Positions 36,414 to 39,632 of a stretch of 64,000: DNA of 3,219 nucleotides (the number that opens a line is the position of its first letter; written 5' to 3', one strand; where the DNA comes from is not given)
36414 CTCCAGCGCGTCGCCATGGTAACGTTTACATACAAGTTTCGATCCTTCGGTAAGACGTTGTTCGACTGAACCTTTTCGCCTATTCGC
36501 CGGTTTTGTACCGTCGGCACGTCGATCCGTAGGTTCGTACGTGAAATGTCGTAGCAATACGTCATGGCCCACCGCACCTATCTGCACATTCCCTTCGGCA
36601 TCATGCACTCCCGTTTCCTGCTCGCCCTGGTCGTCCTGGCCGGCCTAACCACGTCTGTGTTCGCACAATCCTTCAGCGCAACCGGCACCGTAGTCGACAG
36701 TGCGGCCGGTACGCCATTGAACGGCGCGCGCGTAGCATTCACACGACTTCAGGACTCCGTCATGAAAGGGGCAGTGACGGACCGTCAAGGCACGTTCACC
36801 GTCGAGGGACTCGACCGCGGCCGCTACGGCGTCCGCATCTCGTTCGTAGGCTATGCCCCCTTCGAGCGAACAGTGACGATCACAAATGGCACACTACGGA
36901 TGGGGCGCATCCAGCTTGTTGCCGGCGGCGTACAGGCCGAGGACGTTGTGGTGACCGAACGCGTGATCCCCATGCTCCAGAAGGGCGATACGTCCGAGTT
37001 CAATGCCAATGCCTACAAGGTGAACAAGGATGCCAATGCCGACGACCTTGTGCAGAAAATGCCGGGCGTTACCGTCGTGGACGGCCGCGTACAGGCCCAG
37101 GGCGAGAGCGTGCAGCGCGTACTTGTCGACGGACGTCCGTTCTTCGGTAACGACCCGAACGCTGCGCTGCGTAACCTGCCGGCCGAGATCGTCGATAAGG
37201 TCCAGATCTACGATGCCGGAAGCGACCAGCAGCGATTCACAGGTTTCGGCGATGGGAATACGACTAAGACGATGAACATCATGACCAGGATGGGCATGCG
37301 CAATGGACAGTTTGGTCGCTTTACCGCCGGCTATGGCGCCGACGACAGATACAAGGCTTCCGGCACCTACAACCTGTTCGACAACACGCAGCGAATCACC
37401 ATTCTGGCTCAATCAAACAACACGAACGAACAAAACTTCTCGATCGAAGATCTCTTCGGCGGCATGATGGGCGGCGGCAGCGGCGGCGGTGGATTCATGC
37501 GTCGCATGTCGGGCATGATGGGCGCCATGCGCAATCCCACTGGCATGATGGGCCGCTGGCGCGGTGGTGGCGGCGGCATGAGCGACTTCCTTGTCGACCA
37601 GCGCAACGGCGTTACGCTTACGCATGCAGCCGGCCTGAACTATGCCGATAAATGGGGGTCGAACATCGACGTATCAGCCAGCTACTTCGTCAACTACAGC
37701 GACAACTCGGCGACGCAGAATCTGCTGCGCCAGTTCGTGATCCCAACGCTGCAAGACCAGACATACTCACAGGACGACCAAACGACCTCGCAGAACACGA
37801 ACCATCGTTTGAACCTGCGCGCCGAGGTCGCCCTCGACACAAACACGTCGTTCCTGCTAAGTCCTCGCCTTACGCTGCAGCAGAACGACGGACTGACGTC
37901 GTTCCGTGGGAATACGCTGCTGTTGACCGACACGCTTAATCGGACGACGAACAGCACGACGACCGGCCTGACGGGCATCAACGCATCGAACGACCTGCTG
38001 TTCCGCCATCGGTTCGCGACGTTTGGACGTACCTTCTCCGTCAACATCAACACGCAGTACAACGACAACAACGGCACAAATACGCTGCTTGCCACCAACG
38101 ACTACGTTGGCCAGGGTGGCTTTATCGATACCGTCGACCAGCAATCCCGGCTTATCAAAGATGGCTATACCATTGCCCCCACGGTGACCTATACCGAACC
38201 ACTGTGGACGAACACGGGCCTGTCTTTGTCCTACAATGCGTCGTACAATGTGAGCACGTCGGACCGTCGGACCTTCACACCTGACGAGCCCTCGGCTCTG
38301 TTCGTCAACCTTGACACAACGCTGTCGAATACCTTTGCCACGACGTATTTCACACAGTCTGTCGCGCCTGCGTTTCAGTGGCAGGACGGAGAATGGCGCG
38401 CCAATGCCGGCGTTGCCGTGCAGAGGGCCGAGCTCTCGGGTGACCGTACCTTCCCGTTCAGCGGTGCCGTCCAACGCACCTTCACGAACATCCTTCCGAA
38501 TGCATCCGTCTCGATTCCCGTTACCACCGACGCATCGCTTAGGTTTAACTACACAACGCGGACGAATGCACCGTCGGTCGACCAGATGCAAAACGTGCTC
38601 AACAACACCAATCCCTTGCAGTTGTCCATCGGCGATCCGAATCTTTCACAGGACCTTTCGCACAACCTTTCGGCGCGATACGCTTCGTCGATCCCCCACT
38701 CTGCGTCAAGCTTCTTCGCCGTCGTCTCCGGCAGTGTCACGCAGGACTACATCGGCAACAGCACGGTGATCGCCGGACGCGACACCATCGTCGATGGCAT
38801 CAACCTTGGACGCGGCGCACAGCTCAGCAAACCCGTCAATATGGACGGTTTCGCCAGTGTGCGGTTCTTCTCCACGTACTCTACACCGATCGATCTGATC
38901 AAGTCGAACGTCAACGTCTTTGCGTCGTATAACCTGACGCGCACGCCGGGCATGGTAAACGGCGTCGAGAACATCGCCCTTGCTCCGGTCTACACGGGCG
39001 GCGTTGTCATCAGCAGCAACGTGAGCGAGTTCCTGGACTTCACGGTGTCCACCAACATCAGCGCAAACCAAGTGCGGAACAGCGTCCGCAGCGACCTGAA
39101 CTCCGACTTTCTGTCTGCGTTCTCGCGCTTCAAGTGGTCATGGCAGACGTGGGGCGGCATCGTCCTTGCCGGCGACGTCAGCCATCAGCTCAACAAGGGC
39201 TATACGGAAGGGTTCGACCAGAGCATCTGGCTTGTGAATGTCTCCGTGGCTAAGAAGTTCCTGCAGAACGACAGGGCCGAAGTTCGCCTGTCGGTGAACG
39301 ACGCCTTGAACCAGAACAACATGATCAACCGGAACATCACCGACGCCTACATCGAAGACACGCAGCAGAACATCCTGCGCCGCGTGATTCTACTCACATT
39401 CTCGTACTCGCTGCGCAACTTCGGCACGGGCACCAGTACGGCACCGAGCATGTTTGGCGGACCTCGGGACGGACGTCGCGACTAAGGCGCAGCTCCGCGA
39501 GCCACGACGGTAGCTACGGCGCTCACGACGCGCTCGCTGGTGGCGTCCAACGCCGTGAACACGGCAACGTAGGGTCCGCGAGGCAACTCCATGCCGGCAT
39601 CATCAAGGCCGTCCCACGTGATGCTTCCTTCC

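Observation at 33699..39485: Tandem paralogous TonB-like barrels (CarbopepD_reg-Plug-barrel); only the second carries a Met/Gly-rich (MxxM / GMMG) insert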

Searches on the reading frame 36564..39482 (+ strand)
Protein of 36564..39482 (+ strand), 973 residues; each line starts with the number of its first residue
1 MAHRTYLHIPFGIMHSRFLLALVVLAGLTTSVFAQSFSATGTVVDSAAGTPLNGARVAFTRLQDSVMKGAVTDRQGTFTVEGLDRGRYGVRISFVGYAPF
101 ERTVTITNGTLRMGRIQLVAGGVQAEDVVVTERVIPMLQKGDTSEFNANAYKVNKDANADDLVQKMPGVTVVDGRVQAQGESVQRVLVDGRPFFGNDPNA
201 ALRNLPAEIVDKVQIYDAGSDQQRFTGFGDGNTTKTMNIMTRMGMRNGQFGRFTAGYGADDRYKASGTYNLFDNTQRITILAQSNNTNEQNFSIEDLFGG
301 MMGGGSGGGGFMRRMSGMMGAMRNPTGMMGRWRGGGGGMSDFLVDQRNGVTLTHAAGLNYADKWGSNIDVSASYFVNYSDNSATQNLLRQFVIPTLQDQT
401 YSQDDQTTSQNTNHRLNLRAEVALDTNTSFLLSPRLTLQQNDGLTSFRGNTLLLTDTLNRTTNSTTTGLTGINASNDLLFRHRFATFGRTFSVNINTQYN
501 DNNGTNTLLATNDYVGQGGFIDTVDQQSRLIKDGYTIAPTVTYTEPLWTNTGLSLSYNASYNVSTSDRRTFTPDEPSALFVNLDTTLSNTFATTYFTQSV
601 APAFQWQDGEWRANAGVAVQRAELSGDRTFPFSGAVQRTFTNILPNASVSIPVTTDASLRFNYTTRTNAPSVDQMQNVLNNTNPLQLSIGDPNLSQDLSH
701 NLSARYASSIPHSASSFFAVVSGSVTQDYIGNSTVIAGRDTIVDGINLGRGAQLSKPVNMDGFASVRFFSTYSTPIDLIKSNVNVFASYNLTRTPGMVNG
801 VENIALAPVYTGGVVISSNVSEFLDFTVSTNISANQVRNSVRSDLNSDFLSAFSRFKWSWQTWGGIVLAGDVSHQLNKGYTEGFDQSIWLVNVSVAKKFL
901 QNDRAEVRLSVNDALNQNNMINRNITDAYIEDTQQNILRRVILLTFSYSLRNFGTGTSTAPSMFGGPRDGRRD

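Call 5: search_protein_families(library=pfam, proteins=[window:36564-39482:+], max_evalue=0.01)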
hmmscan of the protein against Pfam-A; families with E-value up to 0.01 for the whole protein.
window:36564-39482:+ (973 aa): 6 families
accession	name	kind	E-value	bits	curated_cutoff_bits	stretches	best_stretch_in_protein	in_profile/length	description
PF14905.12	OMP_b-brl_3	-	2.2e-25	90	27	1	482-948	1-408/408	Outer membrane protein beta-barrel family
PF13620.12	CarboxypepD_reg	-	2e-15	57.3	32.3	1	40-110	3-73/82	Carboxypeptidase regulatory-like domain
PF13715.12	CarbopepD_reg_2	-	2.5e-15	56.7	32.2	1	40-130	2-88/88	CarboxypepD_reg-like domain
PF17802.7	SpaA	-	0.0013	19.3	23.1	1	44-91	8-57/91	Prealbumin-like fold domain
PF07715.20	Plug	-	0.0032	18.4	23.9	1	146-220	12-95/107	TonB-dependent Receptor Plug Domain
PF08308.17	PEGA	-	0.0041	17.4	20.8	0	79-109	28-58/71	PEGA domain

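Call 12: find_homologous_proteins(query=window:36564-39482:+)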
Query window:36564-39482:+ (973 aa): 2465 proteins with E <= 0.001 among 8000 candidates; the best 120 are listed.
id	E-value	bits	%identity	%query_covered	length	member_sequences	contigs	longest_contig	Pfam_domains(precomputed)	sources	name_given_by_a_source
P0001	0.0e+0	2163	100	100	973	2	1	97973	PF13715.13,PF13620.13,PF14905.13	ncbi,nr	ncbi:MAG: TonB-dependent receptor [Candidatus Kapabacteria bacterium]|nr:TonB-dependent receptor [Ca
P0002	0.0e+0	1866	87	97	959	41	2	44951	PF13715.13,PF13620.13,PF14905.13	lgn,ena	-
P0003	0.0e+0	1800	82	99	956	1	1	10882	PF13715.13,PF13620.13,PF14905.13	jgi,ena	-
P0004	0.0e+0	1562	73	97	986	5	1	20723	PF13715.13,PF13620.13,PF14905.13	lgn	-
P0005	0.0e+0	1544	74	96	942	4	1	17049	PF13715.13,PF13620.13,PF14905.13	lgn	-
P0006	0.0e+0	1027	52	95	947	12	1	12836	PF13715.13,PF13620.13,PF14905.13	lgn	-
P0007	1.0e-280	952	50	95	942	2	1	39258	PF13715.13,PF13620.13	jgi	-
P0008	5.4e-280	950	50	96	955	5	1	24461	PF13715.13,PF13620.13,PF14905.13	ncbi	-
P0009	5.9e-278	943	49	98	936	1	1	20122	PF13715.13,PF13620.13,PF14905.13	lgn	-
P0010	2.0e-277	941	50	95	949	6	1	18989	PF13715.13,PF13620.13,PF14905.13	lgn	-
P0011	9.2e-275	932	49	98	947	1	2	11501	PF13715.13,PF13620.13,PF14905.13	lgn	-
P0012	6.9e-274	929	48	98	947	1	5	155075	PF13715.13,PF13620.13,PF14905.13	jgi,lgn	jgi:hypothetical protein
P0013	1.6e-273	928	48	97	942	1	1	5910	PF13715.13,PF13620.13,PF14905.13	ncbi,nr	ncbi:MAG: TonB-dependent receptor [Saprospiraceae bacterium]|nr:TonB-dependent receptor [Saprospirac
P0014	1.3e-272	925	48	97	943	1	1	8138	PF13715.13,PF13620.13,PF14905.13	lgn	-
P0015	7.5e-272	923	48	97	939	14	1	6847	PF13715.13,PF13620.13,PF14905.13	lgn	-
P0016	1.0e-270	919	47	97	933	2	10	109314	PF13715.13,PF13620.13,PF14905.13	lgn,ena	-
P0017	7.4e-270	916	48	97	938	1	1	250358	PF13715.13,PF13620.13,PF14905.13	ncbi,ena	-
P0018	1.0e-267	909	47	96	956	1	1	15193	PF13715.13,PF13620.13,PF14905.13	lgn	-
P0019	2.0e-267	908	47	96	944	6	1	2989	PF13715.13,PF13620.13,PF14905.13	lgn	-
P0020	5.1e-266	903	47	97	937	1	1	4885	PF13715.13,PF13620.13,PF14905.13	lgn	-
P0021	6.0e-266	903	47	94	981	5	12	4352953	PF13715.13,PF13620.13,PF00593.31,PF14905.13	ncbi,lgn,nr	ncbi:MAG: TonB-dependent receptor [Chlorobi bacterium]|nr:TonB-dependent receptor [Chlorobiota bacte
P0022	2.8e-265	901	47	96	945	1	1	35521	PF13715.13,PF13620.13,PF14905.13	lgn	-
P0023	7.6e-265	900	47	94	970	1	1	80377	PF13715.13,PF13620.13,PF14905.13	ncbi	-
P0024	7.0e-263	893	46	97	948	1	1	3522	PF13715.13,PF13620.13,PF14905.13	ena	-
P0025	1.4e-262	892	46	95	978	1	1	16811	PF13715.13,PF13620.13,PF14905.13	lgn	-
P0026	6.9e-261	886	47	95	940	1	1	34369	PF13715.13,PF13620.13,PF14905.13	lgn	-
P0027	8.3e-261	886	45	96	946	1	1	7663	PF13715.13,PF13620.13,PF14905.13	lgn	-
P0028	1.9e-260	885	47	95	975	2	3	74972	PF13715.13,PF13620.13,PF14905.13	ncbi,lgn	-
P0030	1.3e-259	882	47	95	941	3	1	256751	PF13715.13,PF13620.13,PF14905.13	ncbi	-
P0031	2.2e-259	881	48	94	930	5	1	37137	PF13715.13,PF13620.13,PF14905.13,PF09430.17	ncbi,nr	ncbi:MAG: outer membrane beta-barrel protein [bacterium]|nr:outer membrane beta-barrel protein [bact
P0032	3.1e-259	881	45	94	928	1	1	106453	PF13715.13,PF13620.13,PF14905.13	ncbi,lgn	-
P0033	4.9e-259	880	44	98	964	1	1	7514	PF13715.13,PF13620.13,PF14905.13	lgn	-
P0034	6.3e-259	880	48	97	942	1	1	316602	PF13715.13,PF13620.13,PF14905.13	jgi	-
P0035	8.2e-259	880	45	96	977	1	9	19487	PF13715.13,PF13620.13,PF14905.13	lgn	-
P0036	5.8e-257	873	46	98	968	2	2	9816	PF13715.13,PF13620.13,PF14905.13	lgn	-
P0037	3.4e-255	868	46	97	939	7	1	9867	PF13715.13,PF13620.13,PF14905.13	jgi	-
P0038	6.5e-254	863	44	97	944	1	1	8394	PF13715.13,PF13620.13,PF14905.13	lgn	-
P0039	2.0e-252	858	44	97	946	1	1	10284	PF13715.13,PF13620.13,PF14905.13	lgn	-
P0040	8.2e-252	856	44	95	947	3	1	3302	PF13715.13,PF13620.13,PF14905.13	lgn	-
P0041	2.7e-251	855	44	98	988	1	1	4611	PF13715.13,PF13620.13,PF14905.13,PF22904.4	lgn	-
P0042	3.5e-251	854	44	95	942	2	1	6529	PF13715.13,PF13620.13,PF14905.13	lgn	-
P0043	8.4e-251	853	45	95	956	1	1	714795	PF13715.13,PF13620.13,PF00593.31,PF14905.13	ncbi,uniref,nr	ncbi:TonB-dependent receptor domain-containing protein [Adhaeribacter soli]|uniref:TonB-dependent re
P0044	8.6e-251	853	44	98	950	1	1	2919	PF13715.13,PF13620.13,PF14905.13,PF22904.4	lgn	-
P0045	9.2e-251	853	44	95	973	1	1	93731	PF13715.13,PF13620.13,PF14905.13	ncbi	-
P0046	1.2e-250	853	44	95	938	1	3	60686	PF13715.13,PF13620.13,PF14905.13,PF17210.10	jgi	jgi:hypothetical protein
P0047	1.5e-250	852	44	97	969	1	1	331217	PF13715.13,PF13620.13,PF14905.13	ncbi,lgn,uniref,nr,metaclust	ncbi:CarboxypepD_reg-like domain-containing protein [Catalinimonas alkaloidigena]|uniref:CarboxypepD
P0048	2.3e-250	852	45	95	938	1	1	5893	PF13715.13,PF13620.13,PF14905.13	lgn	-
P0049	3.4e-250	851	44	97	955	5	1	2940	PF13715.13,PF13620.13,PF14905.13,PF22904.4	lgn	-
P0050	1.8e-249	849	43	95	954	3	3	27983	PF13715.13,PF13620.13,PF14905.13,PF22904.4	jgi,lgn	-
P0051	4.4e-249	847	43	96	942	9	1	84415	PF13715.13,PF13620.13,PF14905.13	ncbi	-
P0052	1.5e-248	846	43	97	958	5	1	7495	PF13715.13,PF13620.13,PF14905.13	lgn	-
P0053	1.6e-248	846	44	96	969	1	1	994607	PF13715.13,PF13620.13,PF00593.31,PF14905.13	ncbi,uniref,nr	ncbi:TonB-dependent receptor [Adhaeribacter sp. BT258]|uniref:TonB-dependent receptor n=1 Tax=Adhaer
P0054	4.2e-248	844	43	97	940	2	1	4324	PF13715.13,PF13620.13,PF14905.13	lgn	-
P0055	5.0e-248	844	44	98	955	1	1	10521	PF13715.13,PF13620.13,PF14905.13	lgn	-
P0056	5.9e-248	844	42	97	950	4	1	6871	PF13715.13,PF13620.13,PF14905.13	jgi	jgi:hypothetical protein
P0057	3.5e-247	841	43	97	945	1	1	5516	PF13715.13,PF13620.13,PF14905.13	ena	-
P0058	4.1e-247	841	45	94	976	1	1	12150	PF13715.13,PF13620.13,PF14905.13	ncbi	-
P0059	4.7e-247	841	43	95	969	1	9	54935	PF13715.13,PF13620.13,PF14905.13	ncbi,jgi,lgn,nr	ncbi:MAG: hypothetical protein FJ215_10455 [Ignavibacteria bacterium]|nr:hypothetical protein [Ignav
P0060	6.4e-246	837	44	97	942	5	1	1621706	PF13715.13,PF13620.13,PF14905.13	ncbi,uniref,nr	ncbi:outer membrane beta-barrel protein [Hymenobacter sp. BT730]|uniref:outer membrane beta-barrel p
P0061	1.6e-245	836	44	96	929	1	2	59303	PF13715.13,PF13620.13,PF14905.13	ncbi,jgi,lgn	jgi:hypothetical protein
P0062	5.5e-245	834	41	98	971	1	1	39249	PF13715.13,PF13620.13,PF14905.13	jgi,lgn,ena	-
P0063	6.4e-245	834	43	95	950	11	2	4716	PF13715.13,PF13620.13,PF14905.13,PF22904.4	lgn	-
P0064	7.1e-245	833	43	95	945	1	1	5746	PF13715.13,PF13620.13,PF14905.13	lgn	-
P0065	7.2e-245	833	45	95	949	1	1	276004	PF13715.13,PF13620.13,PF14905.13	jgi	jgi:hypothetical protein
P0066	1.4e-244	833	43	96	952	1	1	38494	PF13715.13,PF13620.13,PF14905.13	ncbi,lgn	-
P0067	1.6e-244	832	42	97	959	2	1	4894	PF13715.13,PF13620.13,PF14905.13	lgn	-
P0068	2.1e-244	832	43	94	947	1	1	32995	PF13715.13,PF13620.13,PF14905.13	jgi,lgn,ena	-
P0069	2.7e-244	832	43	93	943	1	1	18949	PF13715.13,PF13620.13,PF14905.13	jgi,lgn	jgi:uncharacterized membrane protein YgcG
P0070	8.4e-244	830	43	96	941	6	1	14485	PF13715.13,PF13620.13,PF14905.13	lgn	-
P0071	1.4e-243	829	43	95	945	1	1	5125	PF13715.13,PF13620.13,PF14905.13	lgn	-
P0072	3.8e-243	828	43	96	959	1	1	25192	PF13715.13,PF13620.13,PF14905.13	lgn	-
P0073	3.8e-243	828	44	98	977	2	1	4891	PF13715.13,PF13620.13,PF14905.13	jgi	jgi:hypothetical protein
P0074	5.8e-243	827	43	97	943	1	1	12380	PF13715.13,PF13620.13,PF14905.13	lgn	-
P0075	7.3e-243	827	43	98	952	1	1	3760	PF13715.13,PF13620.13,PF14905.13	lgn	-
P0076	8.4e-243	827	43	96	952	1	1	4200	PF13715.13,PF13620.13,PF14905.13,PF22904.4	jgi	-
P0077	1.0e-242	826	44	98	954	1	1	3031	PF13715.13,PF13620.13,PF14905.13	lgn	-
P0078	1.2e-242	826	43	97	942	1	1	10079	PF13715.13,PF13620.13,PF14905.13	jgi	jgi:hypothetical protein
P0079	3.3e-242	825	44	95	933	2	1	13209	PF13715.13,PF13620.13,PF14905.13,PF22904.4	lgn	-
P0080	4.4e-242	824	43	97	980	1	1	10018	PF13715.13,PF13620.13,PF14905.13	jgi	jgi:hypothetical protein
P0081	4.7e-242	824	43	95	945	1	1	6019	PF13715.13,PF13620.13,PF14905.13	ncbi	-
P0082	4.7e-242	824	44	95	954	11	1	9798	PF13715.13,PF13620.13,PF14905.13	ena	-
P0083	9.7e-242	823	44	98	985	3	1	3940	PF13715.13,PF13620.13,PF14905.13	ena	-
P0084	3.7e-241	821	43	97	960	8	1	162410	PF13715.13,PF13620.13,PF14905.13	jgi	jgi:uncharacterized membrane protein YgcG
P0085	4.4e-241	821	43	97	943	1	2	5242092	PF13715.13,PF13620.13,PF14905.13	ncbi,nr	ncbi:MAG: TonB-dependent receptor [Lewinellaceae bacterium]|nr:TonB-dependent receptor [Phaeodactyli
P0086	5.5e-241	821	45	95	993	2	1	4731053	PF13715.13,PF13620.13,PF14905.13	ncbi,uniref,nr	ncbi:TonB-dependent receptor [Hymenobacter sp. DG01]|uniref:TonB-dependent receptor n=1 Tax=Hymenoba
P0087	6.0e-241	820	45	98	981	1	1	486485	PF13715.13,PF13620.13,PF14905.13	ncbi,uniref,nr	ncbi:outer membrane beta-barrel protein [Hymenobacter sp. BT175]|uniref:TonB-dependent receptor n=1 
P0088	1.2e-240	820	43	98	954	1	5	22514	PF13715.13,PF13620.13,PF14905.13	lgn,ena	-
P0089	1.4e-240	819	42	95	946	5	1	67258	PF13715.13,PF13620.13,PF14905.13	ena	-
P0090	3.7e-240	818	43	97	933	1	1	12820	PF13715.13,PF13620.13,PF14905.13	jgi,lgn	-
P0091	3.9e-240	818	42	97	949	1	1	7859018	PF13715.13,PF13620.13,PF14905.13,PF22904.4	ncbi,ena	-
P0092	4.3e-240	818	43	96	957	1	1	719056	PF13715.13,PF13620.13,PF14905.13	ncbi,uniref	ncbi:outer membrane beta-barrel protein [Adhaeribacter terreus]|uniref:Outer membrane beta-barrel pr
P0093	4.9e-240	817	43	96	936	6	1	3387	PF13715.13,PF13620.13,PF14905.13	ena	-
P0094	6.8e-240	817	43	96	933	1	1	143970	PF13715.13,PF13620.13,PF14905.13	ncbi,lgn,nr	ncbi:outer membrane beta-barrel protein [bacterium]|nr:outer membrane beta-barrel protein [bacterium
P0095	8.3e-240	817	43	95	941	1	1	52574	PF13715.13,PF13620.13,PF14905.13,PF22904.4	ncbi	ncbi:MAG: TonB-dependent receptor [Cyclobacteriaceae bacterium]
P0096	8.8e-240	817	42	97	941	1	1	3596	PF13715.13,PF13620.13,PF14905.13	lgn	-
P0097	1.6e-239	816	43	96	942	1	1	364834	PF13715.13,PF13620.13,PF14905.13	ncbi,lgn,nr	ncbi:MAG: hypothetical protein JWO44_2586 [Bacteroidetes bacterium]|nr:hypothetical protein [Bactero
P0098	2.7e-239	815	44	96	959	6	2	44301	PF13715.13,PF13620.13,PF14905.13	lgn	-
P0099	3.3e-239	815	44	96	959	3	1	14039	PF13715.13,PF13620.13,PF14905.13,PF09430.17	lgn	-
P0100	4.5e-239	814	42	95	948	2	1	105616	PF13715.13,PF14905.13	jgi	-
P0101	5.4e-239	814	42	97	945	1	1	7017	PF13715.13,PF13620.13,PF14905.13,PF22904.4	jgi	-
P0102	9.0e-239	813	42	94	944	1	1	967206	PF13715.13,PF13620.13,PF14905.13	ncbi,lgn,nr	ncbi:MAG: hypothetical protein JWO09_2857 [Bacteroidetes bacterium]|nr:hypothetical protein [Bactero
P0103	1.0e-238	813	42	97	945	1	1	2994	PF13715.13,PF13620.13,PF14905.13,PF22904.4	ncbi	-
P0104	1.2e-238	813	44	96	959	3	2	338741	PF13715.13,PF13620.13,PF14905.13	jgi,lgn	jgi:hypothetical protein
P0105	2.8e-238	812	44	97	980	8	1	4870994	PF13715.13,PF13620.13,PF14905.13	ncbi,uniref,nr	ncbi:TonB-dependent receptor [Hymenobacter sp. APR13]|uniref:TonB-dependent receptor n=1 Tax=Hymenob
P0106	3.5e-238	811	44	95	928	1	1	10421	PF13715.13,PF13620.13,PF14905.13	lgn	-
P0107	5.0e-238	811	43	97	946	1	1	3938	PF13715.13,PF13620.13,PF14905.13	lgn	-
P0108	6.4e-238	810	44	96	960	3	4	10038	PF13715.13,PF13620.13,PF14905.13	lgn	-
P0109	6.8e-238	810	43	97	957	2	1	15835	PF13715.13,PF13620.13,PF14905.13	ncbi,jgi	jgi:hypothetical protein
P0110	8.7e-238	810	44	97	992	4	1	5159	PF13715.13,PF13620.13,PF14905.13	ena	-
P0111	1.6e-237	809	43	97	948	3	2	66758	PF13715.13,PF13620.13,PF14905.13,PF22904.4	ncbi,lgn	-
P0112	1.7e-237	809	43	97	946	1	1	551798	PF13715.13,PF13620.13,PF14905.13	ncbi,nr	ncbi:MAG: TonB-dependent receptor [Lewinellaceae bacterium]|nr:TonB-dependent receptor [Lewinellacea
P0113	2.1e-237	809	43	98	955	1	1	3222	PF13715.13,PF13620.13,PF00593.31,PF14905.13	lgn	-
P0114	3.5e-237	808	44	97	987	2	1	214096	PF13715.13,PF13620.13,PF00593.31,PF14905.13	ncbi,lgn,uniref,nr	ncbi:TonB-dependent receptor [Hymenobacter psychrotolerans]|uniref:Carboxypeptidase regulatory-like 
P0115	4.3e-237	808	42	99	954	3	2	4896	PF13715.13,PF13620.13,PF14905.13,PF22904.4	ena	-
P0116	1.0e-236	806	44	97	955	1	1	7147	PF13715.13,PF13620.13,PF14905.13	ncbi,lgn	-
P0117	1.1e-236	806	43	97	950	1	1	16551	PF13715.13,PF13620.13,PF14905.13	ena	-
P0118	1.2e-236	806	41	96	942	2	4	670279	PF13715.13,PF13620.13,PF14905.13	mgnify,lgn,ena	mgnify:FL=1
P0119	1.2e-236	806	43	97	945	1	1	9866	PF13715.13,PF13620.13,PF14905.13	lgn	-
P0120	1.3e-236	806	42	97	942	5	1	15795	PF13715.13,PF13620.13,PF14905.13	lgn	-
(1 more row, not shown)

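Call 15: search_solved_structures(query=window:36564-39482:+, max_evalue=1)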
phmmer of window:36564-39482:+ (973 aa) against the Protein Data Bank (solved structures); distinct sequences matched with E-value up to 1: 8.
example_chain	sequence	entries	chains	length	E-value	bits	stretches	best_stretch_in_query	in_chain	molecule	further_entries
2osl_H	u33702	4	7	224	0.18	13.1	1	558-638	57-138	heavy chain of the Rituximab Fab fragment,heavy chain of the Rituximab Fab fragment | Rituximab heavy chain | Rituximab Fab heavy chain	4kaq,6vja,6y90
8vgn_A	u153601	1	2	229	0.18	13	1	558-638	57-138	Rituximab Fab heavy chain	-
8vgo_A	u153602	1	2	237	0.23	12.7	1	558-638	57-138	Rituximab.4DS Fab heavy chain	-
2g5b_B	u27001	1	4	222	0.28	12.4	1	556-634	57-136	6A7 Fab Heavy Chain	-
6j2m_A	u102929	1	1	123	0.3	12.4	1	679-760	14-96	Peptidyl-prolyl cis-trans isomerase FKBP53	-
6t8y_AAA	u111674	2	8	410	0.4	11.9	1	837-898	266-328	Formate dehydrogenase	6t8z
6t92_AAA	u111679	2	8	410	0.41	11.9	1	837-898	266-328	Formate dehydrogenase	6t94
7f2j_A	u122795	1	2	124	0.42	11.8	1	684-760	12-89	Peptidyl-prolyl cis-trans isomerase FKBP53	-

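Call 16: search_protein_families(library=ncbifam, proteins=[window:36564-39482:+], max_evalue=0.01)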
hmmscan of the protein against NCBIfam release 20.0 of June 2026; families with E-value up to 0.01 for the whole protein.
window:36564-39482:+ (973 aa): 0 families
